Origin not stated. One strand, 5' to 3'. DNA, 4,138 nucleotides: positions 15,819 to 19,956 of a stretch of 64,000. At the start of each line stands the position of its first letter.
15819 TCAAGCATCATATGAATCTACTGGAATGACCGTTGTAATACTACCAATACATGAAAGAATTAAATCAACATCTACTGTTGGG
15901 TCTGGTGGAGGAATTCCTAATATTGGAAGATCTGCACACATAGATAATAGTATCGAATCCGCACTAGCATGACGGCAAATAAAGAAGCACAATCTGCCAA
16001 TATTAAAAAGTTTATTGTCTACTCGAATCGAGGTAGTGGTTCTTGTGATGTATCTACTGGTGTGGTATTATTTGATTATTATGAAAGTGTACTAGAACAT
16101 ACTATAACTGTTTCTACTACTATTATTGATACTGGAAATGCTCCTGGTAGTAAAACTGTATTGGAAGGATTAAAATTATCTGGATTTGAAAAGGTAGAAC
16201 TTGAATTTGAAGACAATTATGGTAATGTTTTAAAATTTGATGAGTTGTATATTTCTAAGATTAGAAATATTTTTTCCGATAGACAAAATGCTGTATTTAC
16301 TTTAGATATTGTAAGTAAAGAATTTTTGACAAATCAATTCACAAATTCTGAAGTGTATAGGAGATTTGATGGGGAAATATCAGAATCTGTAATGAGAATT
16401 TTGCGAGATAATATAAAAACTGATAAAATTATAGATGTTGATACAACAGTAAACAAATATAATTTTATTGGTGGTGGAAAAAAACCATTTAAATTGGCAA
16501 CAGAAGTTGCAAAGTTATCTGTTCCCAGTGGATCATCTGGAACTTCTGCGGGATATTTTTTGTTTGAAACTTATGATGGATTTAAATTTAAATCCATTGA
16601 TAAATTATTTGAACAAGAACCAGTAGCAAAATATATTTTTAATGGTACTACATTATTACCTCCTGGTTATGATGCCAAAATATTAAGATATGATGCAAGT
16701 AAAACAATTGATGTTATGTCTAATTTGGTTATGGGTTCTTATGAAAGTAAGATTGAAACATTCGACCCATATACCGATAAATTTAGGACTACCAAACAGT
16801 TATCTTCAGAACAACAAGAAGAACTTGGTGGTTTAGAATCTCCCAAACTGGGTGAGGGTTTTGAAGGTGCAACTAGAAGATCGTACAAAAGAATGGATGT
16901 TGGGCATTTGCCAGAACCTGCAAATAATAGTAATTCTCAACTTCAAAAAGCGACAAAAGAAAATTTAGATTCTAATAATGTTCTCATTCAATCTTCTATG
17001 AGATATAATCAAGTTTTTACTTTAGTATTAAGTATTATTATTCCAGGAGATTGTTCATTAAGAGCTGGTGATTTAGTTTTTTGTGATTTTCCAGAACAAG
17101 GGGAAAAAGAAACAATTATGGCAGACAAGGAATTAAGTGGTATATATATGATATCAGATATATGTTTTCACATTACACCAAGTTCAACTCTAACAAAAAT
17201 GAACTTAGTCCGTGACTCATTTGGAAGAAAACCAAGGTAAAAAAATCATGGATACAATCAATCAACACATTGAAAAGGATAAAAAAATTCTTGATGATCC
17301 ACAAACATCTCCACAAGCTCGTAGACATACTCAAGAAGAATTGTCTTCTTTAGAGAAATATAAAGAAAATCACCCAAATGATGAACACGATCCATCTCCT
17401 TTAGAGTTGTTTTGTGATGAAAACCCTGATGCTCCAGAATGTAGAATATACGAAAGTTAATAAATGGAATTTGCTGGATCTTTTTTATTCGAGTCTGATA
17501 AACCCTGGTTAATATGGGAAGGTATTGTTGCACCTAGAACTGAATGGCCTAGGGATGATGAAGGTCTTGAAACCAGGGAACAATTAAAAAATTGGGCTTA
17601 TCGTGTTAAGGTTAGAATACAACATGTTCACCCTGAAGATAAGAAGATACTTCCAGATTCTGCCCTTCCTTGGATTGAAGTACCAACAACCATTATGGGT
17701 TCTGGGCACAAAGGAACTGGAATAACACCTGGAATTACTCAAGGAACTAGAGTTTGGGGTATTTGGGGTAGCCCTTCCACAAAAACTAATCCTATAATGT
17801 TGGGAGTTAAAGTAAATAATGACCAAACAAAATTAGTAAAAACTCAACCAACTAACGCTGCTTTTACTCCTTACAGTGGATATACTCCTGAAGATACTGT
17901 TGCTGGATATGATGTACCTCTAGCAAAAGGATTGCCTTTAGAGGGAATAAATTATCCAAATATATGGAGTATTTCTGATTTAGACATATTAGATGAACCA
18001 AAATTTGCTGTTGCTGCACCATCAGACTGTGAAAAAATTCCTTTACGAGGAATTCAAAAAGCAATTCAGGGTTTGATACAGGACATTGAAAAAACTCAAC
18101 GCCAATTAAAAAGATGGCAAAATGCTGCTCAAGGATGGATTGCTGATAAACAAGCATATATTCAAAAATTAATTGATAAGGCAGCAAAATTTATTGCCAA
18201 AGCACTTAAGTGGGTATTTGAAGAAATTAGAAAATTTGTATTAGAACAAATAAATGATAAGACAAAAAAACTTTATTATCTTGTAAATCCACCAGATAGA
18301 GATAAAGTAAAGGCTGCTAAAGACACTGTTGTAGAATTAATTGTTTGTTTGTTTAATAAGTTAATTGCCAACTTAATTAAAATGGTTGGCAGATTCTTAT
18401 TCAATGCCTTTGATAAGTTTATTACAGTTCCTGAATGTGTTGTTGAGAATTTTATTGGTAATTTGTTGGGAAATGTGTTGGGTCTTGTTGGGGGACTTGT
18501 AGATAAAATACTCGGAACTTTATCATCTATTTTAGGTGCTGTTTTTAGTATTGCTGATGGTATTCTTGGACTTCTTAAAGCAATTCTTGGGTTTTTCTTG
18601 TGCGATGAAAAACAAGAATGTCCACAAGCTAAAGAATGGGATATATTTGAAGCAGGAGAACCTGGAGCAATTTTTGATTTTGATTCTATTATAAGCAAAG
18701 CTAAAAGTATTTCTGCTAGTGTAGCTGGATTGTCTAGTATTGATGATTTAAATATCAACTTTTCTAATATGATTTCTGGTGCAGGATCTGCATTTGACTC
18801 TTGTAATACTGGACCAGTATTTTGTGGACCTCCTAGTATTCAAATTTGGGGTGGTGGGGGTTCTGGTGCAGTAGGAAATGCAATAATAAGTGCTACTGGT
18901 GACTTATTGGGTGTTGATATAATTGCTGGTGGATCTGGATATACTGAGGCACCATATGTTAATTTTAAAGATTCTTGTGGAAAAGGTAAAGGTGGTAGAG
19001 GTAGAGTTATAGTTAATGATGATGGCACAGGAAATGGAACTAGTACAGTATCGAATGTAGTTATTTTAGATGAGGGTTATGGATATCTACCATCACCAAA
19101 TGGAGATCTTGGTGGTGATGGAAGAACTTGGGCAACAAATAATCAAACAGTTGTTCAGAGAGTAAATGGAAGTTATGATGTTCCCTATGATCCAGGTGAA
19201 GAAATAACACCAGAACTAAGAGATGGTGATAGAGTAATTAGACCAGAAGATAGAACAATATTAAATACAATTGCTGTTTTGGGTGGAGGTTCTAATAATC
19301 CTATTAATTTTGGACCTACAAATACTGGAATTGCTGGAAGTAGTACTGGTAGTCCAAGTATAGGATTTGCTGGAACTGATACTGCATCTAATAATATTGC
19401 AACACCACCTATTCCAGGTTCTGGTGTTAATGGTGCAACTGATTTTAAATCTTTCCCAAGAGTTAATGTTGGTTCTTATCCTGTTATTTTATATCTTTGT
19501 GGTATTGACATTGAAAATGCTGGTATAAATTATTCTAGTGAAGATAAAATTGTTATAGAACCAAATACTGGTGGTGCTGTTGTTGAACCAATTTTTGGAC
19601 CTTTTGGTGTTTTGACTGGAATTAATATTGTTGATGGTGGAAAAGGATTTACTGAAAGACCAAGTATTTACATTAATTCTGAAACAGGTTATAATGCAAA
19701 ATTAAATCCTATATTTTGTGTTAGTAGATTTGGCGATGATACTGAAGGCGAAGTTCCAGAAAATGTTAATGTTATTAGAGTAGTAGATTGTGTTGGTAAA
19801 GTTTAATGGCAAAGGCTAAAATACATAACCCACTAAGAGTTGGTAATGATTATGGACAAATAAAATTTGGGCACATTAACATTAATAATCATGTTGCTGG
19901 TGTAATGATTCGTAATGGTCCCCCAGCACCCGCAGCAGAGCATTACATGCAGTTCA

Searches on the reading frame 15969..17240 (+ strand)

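Call 32: search_protein_families(library=phrogs, proteins=[window:15969-17240:+], max_evalue=0.00001)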
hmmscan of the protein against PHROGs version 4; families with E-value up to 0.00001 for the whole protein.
window:15969-17240:+ (423 aa): 2 families
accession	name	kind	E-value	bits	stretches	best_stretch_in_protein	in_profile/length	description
phrog_350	-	tail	4.5e-78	264.1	1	4-422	5-432/436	tail protein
phrog_24827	-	tail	3.8e-11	43.8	1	307-417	168-279/282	tail protein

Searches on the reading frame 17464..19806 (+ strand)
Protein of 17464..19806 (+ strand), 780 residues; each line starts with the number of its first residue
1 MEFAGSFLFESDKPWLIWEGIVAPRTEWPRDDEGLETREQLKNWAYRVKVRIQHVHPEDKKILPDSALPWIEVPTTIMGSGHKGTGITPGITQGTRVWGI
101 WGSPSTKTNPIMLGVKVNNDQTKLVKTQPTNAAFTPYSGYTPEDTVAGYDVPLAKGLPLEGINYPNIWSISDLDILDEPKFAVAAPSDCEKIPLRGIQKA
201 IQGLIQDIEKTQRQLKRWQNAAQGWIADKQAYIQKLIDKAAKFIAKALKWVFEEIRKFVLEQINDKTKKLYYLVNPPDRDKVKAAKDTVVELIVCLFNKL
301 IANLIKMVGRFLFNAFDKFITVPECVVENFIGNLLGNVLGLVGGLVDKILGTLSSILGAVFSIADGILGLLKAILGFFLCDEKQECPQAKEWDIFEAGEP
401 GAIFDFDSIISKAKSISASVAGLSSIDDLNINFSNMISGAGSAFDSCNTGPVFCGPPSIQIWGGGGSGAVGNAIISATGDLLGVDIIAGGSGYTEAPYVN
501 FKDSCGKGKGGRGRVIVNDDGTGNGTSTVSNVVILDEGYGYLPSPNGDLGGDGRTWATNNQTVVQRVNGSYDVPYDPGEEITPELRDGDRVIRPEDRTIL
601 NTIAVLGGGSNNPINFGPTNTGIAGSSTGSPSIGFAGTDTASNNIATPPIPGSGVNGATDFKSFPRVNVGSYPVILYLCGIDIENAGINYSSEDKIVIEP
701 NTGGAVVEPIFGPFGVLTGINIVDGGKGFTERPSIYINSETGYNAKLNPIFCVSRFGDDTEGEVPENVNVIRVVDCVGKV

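Call 32: search_protein_families(library=phrogs, proteins=[window:17464-19806:+], max_evalue=0.00001)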
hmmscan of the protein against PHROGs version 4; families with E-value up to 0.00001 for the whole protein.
window:17464-19806:+ (780 aa): 10 families
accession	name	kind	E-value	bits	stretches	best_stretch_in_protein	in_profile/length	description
phrog_1922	-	tail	1.1e-76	260.1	3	185-566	212-673/932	baseplate hub subunit and tail lysozyme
phrog_33098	-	tail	2.3e-21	77.3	2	195-317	309-427/641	baseplate hub and tail lysozyme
phrog_32965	-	head and packaging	2.3e-19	69.2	2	663-778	1864-1974/2054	virion structural protein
phrog_460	-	connector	2.6e-12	47.2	1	438-505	228-295/385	head closure Hc2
phrog_430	-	tail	3.3e-12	46.6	1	46-145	35-130/868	baseplate hub subunit and tail lysozyme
phrog_19630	-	head and packaging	6.1e-10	38.5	0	454-563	1137-1235/1266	virion structural protein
phrog_708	-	tail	9.7e-09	34.4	1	447-546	823-913/1383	baseplate wedge subunit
phrog_22827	-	unknown function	1.9e-08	34.4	1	444-516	187-258/613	-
phrog_701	-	head and packaging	4.1e-08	30.4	0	455-560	1142-1236/6136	virion structural protein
phrog_971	-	lysis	5.4e-07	29.6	1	219-378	627-775/1338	endolysin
